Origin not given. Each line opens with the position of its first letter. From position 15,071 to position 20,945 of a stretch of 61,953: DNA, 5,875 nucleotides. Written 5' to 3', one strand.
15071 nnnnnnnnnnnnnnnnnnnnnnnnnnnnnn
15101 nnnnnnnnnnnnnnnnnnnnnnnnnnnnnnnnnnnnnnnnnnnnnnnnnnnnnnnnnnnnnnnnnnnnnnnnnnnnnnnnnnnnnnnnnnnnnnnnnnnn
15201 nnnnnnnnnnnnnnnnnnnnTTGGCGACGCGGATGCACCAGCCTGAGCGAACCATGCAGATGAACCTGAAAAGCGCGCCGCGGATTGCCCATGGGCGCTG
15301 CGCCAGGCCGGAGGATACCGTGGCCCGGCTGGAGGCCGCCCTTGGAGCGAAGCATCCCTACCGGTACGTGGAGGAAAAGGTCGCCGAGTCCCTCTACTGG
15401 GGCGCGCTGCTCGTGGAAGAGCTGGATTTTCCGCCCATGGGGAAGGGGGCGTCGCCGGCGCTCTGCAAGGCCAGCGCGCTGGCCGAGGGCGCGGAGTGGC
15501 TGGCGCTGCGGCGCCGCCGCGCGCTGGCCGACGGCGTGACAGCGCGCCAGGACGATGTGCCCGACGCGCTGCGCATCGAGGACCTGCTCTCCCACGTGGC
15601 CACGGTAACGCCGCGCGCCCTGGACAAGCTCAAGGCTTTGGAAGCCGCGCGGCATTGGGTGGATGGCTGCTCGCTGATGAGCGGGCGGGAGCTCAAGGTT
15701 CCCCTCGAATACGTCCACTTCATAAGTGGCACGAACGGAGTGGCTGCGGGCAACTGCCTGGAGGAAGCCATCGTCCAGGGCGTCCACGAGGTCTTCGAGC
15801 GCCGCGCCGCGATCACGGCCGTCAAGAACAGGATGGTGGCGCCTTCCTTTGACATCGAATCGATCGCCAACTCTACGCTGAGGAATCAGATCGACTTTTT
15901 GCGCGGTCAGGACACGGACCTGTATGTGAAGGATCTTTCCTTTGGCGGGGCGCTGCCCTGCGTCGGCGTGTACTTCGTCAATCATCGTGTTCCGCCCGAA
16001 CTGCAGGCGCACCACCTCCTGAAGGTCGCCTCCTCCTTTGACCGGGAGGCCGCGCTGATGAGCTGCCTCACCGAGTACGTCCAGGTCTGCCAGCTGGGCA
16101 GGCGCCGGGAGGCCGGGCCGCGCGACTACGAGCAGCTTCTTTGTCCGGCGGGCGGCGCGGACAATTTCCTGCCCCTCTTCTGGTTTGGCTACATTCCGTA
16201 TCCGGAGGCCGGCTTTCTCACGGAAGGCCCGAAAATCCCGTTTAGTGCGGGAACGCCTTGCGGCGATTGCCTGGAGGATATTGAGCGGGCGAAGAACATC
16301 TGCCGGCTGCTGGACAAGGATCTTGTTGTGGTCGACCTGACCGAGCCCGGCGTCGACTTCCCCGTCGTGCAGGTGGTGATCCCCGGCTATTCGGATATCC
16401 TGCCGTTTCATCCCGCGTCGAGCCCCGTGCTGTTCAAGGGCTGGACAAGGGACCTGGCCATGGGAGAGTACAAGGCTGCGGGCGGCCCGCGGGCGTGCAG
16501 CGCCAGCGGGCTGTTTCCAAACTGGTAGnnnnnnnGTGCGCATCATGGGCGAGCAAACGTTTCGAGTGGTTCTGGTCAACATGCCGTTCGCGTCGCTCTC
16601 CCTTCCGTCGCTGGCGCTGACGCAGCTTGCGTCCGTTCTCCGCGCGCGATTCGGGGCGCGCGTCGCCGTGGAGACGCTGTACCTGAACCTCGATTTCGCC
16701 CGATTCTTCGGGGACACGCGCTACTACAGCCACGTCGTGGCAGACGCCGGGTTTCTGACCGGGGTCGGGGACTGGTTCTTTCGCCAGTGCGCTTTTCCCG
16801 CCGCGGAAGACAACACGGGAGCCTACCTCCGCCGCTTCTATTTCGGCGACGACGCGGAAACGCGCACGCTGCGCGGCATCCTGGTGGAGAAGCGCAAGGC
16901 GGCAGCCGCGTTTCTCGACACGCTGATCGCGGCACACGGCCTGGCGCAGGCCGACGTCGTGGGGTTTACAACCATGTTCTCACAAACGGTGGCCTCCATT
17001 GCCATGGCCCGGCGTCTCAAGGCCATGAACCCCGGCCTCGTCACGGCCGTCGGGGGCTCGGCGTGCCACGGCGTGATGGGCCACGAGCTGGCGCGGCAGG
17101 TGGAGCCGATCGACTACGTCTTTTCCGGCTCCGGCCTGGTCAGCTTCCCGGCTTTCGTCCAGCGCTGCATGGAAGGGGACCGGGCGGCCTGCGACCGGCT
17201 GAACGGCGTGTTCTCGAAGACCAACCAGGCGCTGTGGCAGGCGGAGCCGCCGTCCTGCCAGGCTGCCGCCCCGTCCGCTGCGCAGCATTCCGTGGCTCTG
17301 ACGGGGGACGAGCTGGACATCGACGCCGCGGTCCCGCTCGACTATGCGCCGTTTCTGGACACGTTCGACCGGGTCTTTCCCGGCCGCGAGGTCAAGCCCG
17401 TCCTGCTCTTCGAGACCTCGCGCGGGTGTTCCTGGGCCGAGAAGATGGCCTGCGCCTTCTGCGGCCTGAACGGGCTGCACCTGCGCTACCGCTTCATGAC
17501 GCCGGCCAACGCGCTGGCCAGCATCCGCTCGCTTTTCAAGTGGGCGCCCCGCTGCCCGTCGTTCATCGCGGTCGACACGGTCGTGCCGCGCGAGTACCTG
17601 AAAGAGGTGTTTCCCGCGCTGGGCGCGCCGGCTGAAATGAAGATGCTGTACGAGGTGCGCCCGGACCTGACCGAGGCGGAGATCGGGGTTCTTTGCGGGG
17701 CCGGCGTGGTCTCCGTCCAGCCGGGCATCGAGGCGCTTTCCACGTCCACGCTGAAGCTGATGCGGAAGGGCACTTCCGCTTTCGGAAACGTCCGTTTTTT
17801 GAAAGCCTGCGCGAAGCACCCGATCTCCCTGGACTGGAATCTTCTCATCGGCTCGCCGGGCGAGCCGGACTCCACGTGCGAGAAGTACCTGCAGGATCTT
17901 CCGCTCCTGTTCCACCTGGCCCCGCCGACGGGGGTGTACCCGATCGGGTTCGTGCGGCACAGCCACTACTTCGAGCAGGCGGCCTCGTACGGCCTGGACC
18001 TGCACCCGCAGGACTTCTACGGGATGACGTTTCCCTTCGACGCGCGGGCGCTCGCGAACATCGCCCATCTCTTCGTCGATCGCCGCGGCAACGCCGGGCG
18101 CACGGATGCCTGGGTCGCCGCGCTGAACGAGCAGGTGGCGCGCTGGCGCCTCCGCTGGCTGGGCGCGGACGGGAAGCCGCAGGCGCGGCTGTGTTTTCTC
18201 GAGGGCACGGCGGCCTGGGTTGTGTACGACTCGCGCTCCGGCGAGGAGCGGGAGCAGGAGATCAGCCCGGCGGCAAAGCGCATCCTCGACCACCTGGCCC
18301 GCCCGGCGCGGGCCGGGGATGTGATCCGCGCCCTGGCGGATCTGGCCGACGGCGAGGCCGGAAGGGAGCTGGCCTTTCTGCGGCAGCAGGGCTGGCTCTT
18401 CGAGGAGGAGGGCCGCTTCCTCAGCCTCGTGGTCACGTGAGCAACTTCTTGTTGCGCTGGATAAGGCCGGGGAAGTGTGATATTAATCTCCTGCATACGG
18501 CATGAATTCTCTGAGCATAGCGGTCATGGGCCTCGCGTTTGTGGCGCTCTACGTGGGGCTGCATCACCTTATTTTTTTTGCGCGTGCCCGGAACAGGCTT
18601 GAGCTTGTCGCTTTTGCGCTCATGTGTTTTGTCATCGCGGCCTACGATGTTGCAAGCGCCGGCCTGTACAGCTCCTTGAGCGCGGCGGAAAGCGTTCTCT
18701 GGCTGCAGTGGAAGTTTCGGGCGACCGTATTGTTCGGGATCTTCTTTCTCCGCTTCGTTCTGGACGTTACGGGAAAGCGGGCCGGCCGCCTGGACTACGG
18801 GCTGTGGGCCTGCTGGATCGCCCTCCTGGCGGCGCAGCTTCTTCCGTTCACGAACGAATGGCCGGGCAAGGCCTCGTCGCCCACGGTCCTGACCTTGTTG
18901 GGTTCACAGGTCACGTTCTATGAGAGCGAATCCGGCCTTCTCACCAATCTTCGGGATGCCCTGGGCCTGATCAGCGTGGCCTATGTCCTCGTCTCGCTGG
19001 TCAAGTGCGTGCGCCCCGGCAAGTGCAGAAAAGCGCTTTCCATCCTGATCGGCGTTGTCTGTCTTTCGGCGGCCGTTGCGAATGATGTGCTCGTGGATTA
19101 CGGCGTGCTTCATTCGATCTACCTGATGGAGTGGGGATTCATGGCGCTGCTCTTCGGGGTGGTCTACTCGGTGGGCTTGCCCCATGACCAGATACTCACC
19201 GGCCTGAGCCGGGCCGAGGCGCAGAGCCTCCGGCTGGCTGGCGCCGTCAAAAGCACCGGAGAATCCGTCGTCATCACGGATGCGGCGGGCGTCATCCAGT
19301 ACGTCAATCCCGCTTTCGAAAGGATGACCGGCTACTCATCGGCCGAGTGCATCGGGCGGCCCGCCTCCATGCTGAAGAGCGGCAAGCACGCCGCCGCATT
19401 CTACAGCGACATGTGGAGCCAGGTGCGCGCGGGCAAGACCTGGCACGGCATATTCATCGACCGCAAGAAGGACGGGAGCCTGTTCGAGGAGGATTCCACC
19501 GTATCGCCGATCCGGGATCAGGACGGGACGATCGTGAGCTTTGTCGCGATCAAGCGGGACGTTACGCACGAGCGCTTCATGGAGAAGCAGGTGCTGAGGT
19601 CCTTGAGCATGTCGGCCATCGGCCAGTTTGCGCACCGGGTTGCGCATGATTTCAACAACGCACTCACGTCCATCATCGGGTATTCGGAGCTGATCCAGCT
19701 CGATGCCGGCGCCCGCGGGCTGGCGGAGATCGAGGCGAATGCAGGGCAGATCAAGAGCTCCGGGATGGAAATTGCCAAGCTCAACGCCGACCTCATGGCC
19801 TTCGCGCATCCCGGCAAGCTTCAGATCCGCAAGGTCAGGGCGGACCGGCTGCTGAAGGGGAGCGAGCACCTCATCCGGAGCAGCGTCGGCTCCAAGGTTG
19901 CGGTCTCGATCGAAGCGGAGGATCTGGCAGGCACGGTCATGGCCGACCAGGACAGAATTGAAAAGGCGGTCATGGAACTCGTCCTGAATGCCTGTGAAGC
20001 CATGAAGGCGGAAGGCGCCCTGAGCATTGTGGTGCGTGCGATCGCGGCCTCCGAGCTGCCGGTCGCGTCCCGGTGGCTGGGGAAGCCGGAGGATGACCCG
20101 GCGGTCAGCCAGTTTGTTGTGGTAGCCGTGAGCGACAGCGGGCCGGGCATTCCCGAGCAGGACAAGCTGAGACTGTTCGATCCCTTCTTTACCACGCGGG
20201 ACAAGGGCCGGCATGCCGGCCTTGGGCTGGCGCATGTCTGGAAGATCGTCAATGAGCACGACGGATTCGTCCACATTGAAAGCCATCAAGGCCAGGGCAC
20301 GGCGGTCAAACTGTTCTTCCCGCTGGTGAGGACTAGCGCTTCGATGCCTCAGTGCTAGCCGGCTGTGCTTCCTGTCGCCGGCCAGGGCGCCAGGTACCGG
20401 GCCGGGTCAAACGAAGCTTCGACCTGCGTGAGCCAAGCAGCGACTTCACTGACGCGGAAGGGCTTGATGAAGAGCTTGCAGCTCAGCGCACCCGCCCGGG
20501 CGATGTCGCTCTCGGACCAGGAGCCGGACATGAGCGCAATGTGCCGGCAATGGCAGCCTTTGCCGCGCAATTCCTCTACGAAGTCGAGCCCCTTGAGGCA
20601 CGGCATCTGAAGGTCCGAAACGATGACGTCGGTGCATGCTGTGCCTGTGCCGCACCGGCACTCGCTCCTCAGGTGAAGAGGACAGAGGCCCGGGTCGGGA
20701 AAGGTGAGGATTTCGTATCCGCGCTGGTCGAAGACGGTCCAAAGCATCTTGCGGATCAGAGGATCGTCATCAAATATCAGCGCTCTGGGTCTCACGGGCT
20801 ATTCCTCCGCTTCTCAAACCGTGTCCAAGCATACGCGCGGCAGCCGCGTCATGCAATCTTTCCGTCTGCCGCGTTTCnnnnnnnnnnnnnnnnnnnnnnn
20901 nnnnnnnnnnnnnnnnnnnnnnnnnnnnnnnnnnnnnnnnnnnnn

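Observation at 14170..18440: ThiS-ThiF-YcaO-B12 radical SAM operon: candidate thioamide plus C-methylation system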

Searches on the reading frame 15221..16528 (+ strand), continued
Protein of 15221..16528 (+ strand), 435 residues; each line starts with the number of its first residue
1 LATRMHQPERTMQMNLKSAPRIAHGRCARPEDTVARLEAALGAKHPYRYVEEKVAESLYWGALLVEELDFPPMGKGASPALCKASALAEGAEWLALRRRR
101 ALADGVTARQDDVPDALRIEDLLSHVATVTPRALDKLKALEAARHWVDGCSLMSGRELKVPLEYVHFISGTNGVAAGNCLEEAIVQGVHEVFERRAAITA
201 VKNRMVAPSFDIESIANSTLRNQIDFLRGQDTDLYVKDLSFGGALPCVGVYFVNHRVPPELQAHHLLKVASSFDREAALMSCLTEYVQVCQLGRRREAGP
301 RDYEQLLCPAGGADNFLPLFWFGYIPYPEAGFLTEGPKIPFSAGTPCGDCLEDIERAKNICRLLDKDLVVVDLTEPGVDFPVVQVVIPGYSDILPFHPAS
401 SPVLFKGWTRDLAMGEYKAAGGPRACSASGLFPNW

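Call 76: find_encoding_contigs(protein=P0165, flank=10000, max_places=2)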
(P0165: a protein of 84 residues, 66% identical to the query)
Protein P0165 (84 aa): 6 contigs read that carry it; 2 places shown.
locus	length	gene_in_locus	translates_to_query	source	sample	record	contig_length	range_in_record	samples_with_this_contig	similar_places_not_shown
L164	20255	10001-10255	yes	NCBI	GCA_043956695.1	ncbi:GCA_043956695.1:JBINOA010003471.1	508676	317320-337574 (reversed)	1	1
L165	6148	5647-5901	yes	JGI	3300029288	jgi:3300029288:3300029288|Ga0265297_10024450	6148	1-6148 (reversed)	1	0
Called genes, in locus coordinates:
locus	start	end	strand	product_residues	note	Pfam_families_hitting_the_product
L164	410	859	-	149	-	-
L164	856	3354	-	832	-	-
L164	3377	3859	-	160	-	-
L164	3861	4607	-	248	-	-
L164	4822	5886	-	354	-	PF13385:Laminin_G_3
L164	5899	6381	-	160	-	-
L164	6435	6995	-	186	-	PF05198:IF3_N, PF00707:IF3_C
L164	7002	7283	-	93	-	-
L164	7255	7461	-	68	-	-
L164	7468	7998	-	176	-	-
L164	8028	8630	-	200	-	-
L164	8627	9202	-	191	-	PF13521:AAA_28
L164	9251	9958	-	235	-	-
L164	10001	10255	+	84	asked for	-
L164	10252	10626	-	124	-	-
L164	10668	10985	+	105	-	-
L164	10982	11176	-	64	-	-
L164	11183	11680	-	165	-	-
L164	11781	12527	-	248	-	PF01925:TauE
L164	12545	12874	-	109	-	-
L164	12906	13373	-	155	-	-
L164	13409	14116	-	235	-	-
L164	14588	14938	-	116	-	PF21866:DUF6915 (weak)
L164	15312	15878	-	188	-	PF05063:MT-A70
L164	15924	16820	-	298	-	-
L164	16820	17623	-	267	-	-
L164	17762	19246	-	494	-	-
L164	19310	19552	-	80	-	-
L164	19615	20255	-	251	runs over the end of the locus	PF02086:MethyltransfD12 (weak)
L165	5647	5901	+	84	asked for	-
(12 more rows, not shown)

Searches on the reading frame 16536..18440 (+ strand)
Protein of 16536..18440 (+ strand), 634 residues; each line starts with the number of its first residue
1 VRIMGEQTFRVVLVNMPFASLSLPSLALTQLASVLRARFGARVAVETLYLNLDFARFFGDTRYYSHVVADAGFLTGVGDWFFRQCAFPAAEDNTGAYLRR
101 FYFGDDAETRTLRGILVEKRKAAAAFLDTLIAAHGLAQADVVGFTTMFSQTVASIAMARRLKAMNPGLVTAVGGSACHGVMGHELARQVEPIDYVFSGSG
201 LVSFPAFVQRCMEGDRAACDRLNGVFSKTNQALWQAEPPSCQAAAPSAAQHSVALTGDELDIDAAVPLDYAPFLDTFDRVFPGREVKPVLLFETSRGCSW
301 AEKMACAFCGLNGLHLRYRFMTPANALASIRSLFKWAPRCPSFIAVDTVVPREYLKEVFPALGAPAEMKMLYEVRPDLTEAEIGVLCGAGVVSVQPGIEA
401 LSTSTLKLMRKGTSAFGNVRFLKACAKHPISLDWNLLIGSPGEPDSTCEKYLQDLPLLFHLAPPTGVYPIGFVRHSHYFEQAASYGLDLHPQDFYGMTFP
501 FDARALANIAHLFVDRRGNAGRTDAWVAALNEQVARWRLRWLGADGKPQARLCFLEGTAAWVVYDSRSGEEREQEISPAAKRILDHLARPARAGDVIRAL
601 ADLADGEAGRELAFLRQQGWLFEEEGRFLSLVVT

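Call 3: search_protein_families(library=pfam, proteins=[window:16536-18440:+], max_evalue=0.01)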
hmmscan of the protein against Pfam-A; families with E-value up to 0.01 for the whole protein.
window:16536-18440:+ (634 aa): 2 families
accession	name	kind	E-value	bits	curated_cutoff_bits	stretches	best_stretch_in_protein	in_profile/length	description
PF04055.27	Radical_SAM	-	1.1e-08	35.8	29.5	1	293-454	2-165/166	Radical SAM superfamily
PF02310.24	B12-binding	-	0.00017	21.9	32.1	1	128-206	41-119/121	B12 binding domain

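Call 4: search_protein_families(library=ncbifam, proteins=[window:16536-18440:+], max_evalue=0.01)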
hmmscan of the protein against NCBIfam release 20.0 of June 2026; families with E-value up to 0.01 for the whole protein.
window:16536-18440:+ (634 aa): 6 families
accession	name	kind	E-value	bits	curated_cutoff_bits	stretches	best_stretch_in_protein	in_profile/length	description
TIGR03975.1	rSAM_ocin_1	subfamily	3.2e-133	445.4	281.85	1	11-633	1-606/606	RiPP maturation radical SAM C-methyltransferase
TIGR04072.2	rSAM_ladder_B12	equivalog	2e-08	33.3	360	1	292-458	183-349/443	lipid biosynthesis B12-binding/radical SAM protein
TIGR03471.1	HpnJ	equivalog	0.00019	20.4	577.6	1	287-452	195-359/472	hopanoid biosynthesis associated radical SAM protein HpnJ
TIGR04479.1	bcpD_PhpK_rSAM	subfamily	0.00023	19.7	600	1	280-450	232-401/504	PhpK family radical SAM P-methyltransferase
TIGR04367.1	HpnR_B12_rSAM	equivalog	0.0027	16.3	650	0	138-228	60-149/490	hopanoid C-3 methylase HpnR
TIGR02026.1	BchE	equivalog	0.0095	14.8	481.35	0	289-435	194-342/497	magnesium-protoporphyrin IX monomethyl ester anaerobic oxidative cyclase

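Call 36: search_solved_structures(query=window:16536-18440:+, max_evalue=1)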
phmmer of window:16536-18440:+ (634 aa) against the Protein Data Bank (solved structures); distinct sequences matched with E-value up to 1: 3.
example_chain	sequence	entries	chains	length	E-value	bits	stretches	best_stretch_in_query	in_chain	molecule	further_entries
6iad_A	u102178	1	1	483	0.05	15.5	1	370-455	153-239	Histone acetyltransferase, ELP3 family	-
6iaz_A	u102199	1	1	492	0.052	15.4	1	370-455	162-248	Histone acetyltransferase, ELP3 family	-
6ia8_A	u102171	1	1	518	0.056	15.3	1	370-455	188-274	Histone acetyltransferase, ELP3 family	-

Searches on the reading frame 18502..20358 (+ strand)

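Call 6: search_protein_families(library=pfam, proteins=[window:18502-20358:+], max_evalue=0.001)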
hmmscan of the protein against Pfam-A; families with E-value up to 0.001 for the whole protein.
window:18502-20358:+ (618 aa): 9 families
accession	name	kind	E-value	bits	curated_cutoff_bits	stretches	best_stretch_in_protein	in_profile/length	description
PF02518.31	HATPase_c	-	4.2e-18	66.2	26.4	1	482-608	2-109/111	Histidine kinase-, DNA gyrase B-, and HSP90-like ATPase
PF13426.13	PAS_9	-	1.3e-17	64.4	27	1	254-355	2-102/103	PAS domain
PF00989.32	PAS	-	2.6e-17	63.3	22.6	1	247-354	5-113/113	PAS fold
PF08448.16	PAS_4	-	3.3e-10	40.6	23.1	1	251-358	3-109/110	PAS fold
PF08447.18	PAS_3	-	6.9e-08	33.1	25.6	1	267-349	3-87/89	PAS fold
PF07695.17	7TMR-DISM_7TM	-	1.8e-06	28.5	29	1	15-218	12-194/205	7TM diverse intracellular signalling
PF13188.13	PAS_8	-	2.3e-06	27.7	21.8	1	244-283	2-38/65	PAS domain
PF16927.11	HisKA_7TM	-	3.7e-06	27.4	28.6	1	10-216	8-206/224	N-terminal 7TM region of histidine kinase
PF00512.31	HisKA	-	6.7e-06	26.5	26.9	1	374-435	3-61/66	His Kinase A (phospho-acceptor) domain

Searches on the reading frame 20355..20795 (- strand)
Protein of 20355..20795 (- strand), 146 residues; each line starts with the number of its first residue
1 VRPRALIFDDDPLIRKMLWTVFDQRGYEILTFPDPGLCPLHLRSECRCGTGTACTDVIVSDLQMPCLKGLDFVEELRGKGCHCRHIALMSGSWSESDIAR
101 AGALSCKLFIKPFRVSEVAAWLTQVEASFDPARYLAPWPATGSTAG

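Call 6: search_protein_families(library=pfam, proteins=[window:20355-20795:-], max_evalue=0.001)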
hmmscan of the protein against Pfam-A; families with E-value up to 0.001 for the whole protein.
window:20355-20795:- (146 aa): 1 family
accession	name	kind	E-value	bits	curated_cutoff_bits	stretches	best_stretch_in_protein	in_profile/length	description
PF00072.30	Response_reg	-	6.5e-10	39.6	30.2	1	6-118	2-106/111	Response regulator receiver domain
